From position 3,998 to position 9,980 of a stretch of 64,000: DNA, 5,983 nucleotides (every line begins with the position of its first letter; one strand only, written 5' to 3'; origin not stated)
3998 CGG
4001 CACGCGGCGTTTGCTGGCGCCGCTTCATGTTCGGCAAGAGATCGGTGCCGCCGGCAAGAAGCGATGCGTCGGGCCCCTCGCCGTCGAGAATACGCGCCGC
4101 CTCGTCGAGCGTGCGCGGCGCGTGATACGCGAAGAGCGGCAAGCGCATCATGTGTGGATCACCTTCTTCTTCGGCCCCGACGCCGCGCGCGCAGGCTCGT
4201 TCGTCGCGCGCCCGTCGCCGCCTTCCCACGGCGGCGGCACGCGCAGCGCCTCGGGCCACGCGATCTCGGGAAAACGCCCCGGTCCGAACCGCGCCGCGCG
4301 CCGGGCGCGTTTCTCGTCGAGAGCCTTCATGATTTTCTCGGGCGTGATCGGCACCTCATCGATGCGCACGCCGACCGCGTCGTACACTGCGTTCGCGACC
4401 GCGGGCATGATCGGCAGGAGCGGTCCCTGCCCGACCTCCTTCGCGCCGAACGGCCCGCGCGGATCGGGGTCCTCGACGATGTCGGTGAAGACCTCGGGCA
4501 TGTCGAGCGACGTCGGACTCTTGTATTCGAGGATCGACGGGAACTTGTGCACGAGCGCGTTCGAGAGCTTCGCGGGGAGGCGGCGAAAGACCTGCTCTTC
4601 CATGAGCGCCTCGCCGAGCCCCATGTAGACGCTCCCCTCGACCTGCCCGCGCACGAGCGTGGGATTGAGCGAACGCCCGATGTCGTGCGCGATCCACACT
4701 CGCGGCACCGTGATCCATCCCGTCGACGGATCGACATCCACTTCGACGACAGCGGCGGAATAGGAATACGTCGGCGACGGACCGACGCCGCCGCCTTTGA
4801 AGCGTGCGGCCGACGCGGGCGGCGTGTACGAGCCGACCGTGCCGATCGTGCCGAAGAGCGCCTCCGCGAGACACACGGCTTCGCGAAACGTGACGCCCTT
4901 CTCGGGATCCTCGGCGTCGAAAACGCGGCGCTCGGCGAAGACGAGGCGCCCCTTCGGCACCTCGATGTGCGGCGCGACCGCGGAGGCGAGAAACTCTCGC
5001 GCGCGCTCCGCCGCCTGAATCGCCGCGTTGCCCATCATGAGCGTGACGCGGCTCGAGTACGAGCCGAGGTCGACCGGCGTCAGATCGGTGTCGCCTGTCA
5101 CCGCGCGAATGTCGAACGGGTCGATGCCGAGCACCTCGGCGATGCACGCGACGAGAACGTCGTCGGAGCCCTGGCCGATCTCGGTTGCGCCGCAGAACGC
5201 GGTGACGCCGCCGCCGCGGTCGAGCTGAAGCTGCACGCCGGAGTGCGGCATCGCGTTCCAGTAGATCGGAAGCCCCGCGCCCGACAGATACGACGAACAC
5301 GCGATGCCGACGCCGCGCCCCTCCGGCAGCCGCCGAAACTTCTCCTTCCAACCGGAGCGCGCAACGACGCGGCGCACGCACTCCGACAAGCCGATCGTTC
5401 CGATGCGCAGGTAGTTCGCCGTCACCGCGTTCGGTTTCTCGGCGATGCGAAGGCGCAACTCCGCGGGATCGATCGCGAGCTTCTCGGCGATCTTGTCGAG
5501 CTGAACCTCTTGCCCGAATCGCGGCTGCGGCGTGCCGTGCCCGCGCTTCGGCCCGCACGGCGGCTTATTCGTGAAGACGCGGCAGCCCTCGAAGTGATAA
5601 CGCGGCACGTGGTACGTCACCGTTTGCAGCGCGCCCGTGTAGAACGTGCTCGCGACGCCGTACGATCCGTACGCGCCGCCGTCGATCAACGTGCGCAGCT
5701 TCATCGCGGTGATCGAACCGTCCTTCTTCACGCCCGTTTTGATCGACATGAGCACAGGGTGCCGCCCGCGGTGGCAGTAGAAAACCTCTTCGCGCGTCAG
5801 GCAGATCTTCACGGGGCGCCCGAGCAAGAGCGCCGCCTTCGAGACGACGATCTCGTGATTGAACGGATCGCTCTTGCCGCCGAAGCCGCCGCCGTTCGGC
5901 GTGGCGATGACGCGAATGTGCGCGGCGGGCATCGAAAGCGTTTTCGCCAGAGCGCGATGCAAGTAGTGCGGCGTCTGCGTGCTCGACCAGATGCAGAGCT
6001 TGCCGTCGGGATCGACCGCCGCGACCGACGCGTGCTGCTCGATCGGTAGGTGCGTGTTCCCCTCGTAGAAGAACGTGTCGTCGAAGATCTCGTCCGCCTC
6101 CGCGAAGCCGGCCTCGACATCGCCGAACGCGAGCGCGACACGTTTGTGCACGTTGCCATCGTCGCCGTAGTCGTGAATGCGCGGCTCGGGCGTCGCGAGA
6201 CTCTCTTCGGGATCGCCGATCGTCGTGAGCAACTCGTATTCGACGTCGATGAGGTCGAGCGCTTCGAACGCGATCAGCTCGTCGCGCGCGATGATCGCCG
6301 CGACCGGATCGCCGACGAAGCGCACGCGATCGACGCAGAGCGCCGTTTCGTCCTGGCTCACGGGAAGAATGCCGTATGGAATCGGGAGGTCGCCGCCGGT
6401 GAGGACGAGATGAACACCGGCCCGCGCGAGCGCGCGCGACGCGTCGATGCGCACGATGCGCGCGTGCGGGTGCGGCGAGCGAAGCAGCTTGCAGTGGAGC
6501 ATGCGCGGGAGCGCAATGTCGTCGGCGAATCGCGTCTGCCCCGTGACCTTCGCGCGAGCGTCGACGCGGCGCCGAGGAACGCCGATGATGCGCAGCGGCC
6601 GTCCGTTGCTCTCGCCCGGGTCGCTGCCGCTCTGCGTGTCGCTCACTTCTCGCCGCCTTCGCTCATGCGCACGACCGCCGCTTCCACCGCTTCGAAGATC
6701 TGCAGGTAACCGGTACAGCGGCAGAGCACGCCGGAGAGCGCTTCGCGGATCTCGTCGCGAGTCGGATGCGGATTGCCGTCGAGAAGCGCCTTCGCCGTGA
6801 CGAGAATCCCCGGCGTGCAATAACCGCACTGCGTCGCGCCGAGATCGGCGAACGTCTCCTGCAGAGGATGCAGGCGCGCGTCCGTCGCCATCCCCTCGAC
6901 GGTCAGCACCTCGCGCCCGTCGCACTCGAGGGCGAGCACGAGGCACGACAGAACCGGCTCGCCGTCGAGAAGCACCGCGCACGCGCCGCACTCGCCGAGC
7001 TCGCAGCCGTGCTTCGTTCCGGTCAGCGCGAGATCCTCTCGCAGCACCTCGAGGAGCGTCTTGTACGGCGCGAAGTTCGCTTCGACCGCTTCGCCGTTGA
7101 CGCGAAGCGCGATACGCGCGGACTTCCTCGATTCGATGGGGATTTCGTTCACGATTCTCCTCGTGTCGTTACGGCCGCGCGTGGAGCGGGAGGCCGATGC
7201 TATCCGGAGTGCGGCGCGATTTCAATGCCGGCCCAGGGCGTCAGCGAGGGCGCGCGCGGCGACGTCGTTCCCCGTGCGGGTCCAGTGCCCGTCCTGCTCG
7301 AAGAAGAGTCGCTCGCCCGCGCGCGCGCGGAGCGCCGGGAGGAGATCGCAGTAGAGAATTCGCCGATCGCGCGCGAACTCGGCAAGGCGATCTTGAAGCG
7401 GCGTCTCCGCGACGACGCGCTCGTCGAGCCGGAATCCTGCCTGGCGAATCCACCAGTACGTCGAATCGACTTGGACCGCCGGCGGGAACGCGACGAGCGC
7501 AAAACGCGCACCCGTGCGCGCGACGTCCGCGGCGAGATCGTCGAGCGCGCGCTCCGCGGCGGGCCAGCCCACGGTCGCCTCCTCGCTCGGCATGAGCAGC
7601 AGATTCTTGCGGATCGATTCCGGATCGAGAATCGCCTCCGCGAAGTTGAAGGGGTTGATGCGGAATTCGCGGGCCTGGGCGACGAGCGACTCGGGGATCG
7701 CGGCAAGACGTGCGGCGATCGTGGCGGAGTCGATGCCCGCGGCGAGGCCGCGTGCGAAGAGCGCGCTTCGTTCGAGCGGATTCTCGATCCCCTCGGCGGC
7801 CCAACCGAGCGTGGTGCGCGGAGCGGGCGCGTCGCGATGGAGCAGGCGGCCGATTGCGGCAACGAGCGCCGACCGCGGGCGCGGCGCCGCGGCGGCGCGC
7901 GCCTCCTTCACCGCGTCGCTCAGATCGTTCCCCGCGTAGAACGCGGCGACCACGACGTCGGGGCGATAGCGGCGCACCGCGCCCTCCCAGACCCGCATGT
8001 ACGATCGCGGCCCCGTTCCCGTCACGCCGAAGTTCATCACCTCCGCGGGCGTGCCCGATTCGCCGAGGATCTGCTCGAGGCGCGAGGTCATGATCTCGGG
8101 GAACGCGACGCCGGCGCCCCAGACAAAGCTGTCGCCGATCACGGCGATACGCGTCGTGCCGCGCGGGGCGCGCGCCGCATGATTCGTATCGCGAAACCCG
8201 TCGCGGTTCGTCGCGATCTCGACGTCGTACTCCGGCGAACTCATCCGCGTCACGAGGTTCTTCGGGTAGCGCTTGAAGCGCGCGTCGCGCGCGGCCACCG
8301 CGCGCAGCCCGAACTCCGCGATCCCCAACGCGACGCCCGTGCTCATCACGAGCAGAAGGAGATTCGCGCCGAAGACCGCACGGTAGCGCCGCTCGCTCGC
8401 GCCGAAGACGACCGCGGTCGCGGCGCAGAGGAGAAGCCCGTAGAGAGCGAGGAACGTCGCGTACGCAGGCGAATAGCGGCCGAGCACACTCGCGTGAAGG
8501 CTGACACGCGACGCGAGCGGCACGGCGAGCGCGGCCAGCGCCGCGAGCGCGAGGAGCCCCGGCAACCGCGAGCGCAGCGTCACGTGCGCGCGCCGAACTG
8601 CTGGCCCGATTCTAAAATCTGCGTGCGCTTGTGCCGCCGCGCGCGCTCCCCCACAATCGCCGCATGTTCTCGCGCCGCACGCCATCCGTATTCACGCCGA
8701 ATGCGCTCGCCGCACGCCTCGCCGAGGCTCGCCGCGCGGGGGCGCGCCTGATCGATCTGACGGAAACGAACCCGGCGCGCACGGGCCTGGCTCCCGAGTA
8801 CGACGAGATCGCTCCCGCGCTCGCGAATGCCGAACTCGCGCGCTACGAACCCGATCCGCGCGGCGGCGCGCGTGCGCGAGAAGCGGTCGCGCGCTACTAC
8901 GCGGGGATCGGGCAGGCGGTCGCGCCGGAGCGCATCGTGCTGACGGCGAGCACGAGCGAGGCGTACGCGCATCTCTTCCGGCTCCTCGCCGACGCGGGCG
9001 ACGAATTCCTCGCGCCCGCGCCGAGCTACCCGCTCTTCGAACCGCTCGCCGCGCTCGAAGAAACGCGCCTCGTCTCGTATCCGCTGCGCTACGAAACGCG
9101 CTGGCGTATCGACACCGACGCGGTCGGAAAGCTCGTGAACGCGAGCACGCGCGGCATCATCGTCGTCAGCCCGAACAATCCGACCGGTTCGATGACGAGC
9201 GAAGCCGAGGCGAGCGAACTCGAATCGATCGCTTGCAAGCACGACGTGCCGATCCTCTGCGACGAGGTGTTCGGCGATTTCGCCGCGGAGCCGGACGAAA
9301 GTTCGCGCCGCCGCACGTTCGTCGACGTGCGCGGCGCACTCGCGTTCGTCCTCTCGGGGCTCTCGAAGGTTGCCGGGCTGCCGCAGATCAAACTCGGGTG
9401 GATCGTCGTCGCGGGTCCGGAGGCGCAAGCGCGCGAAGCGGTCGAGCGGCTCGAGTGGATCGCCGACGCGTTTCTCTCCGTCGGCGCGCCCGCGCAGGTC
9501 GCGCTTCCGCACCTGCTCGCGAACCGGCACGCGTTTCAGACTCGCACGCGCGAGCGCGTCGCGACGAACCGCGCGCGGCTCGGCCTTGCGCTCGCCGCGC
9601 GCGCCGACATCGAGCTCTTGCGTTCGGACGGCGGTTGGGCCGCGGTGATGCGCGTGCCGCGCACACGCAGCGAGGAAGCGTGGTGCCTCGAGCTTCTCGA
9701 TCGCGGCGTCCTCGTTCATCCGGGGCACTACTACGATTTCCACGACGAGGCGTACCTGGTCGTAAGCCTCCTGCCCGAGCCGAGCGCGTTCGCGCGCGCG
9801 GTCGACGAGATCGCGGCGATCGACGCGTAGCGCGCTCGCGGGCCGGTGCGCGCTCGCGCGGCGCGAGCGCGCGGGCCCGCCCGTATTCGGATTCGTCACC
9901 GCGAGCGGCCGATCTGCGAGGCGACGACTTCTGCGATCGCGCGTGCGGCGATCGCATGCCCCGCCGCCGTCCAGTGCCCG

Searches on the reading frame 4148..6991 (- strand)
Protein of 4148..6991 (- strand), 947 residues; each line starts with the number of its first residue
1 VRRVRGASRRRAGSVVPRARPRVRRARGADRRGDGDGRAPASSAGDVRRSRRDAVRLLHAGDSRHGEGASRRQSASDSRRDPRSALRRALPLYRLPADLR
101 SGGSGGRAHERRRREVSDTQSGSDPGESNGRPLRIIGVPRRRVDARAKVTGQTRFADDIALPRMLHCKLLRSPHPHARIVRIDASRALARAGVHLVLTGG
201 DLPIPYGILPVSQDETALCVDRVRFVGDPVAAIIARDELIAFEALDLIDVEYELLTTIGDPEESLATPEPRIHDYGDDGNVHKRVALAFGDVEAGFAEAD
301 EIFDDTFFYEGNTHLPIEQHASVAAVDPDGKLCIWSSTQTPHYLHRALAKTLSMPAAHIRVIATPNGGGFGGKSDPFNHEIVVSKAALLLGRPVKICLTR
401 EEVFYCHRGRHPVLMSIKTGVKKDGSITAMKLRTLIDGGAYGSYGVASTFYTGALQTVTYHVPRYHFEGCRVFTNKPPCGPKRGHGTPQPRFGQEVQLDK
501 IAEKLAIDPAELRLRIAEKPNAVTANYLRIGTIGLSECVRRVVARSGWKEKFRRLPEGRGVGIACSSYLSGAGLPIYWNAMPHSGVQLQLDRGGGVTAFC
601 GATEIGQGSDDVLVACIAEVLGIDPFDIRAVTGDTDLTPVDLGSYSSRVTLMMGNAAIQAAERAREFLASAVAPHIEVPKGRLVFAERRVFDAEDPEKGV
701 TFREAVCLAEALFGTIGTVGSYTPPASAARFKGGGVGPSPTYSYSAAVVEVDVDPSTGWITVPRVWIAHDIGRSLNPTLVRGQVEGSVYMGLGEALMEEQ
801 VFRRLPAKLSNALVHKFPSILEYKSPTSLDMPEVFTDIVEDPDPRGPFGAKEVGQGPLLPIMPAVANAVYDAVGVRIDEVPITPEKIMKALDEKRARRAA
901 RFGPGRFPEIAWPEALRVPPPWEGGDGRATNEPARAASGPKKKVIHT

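Call 51: search_protein_families(library=pfam, proteins=[window:4148-6991:-], max_evalue=0.0001)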
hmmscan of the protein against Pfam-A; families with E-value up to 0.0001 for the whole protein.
window:4148-6991:- (947 aa): 3 families
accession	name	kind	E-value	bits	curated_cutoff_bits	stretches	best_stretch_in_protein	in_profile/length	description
PF02738.23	MoCoBD_1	-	1e-71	241.4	27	1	280-515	8-242/244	Molybdopterin cofactor-binding domain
PF20256.3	MoCoBD_2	-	5.5e-60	203.7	27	1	547-832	7-283/283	Molybdopterin cofactor-binding domain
PF01315.27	Ald_Xan_dh_C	-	2.2e-27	96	31.3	1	150-254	1-108/110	Aldehyde oxidase and xanthine dehydrogenase, a/b hammerhead domain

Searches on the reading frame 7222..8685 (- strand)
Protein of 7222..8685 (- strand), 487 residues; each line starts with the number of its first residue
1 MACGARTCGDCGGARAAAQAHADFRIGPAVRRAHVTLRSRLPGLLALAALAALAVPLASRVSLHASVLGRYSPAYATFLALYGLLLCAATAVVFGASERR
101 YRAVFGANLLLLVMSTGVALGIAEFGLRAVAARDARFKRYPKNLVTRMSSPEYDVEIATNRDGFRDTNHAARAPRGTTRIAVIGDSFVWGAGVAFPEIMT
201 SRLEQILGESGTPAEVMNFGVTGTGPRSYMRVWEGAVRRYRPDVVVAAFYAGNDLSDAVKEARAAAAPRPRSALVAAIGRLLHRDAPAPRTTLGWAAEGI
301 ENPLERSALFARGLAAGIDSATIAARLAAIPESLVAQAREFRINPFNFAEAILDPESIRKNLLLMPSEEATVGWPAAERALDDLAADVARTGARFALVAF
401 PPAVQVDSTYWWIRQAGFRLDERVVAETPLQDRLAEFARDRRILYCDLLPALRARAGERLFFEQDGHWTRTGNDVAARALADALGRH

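Call 51: search_protein_families(library=pfam, proteins=[window:7222-8685:-], max_evalue=0.0001)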
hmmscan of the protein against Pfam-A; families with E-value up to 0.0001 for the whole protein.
window:7222-8685:- (487 aa): 2 families
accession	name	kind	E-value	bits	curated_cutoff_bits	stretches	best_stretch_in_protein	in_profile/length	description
PF13472.12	Lipase_GDSL_2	-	6.5e-11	43.5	32.9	1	182-355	1-156/178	GDSL-like Lipase/Acylhydrolase family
PF16822.11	ALGX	-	4.3e-10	40.1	26.5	1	375-485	26-131/268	SGNH hydrolase-like domain, acetyltransferase AlgX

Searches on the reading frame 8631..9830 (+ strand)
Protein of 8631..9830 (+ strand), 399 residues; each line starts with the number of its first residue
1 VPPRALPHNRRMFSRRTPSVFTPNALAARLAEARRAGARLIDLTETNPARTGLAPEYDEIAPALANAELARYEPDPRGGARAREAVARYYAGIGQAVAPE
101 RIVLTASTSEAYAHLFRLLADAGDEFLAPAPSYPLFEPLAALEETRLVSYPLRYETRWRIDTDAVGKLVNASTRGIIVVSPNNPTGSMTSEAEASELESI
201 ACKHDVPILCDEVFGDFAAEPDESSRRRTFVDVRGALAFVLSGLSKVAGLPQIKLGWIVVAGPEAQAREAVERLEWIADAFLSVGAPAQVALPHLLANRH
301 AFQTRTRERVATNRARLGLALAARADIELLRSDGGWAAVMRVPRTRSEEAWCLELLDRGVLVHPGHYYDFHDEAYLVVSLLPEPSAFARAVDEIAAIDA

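Call 51: search_protein_families(library=pfam, proteins=[window:8631-9830:+], max_evalue=0.0001)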
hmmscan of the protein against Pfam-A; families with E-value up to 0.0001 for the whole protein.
window:8631-9830:+ (399 aa): 1 family
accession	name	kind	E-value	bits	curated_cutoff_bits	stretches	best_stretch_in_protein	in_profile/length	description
PF00155.27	Aminotran_1_2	-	2.5e-40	139.3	19.7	1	63-370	29-338/361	Aminotransferase class I and II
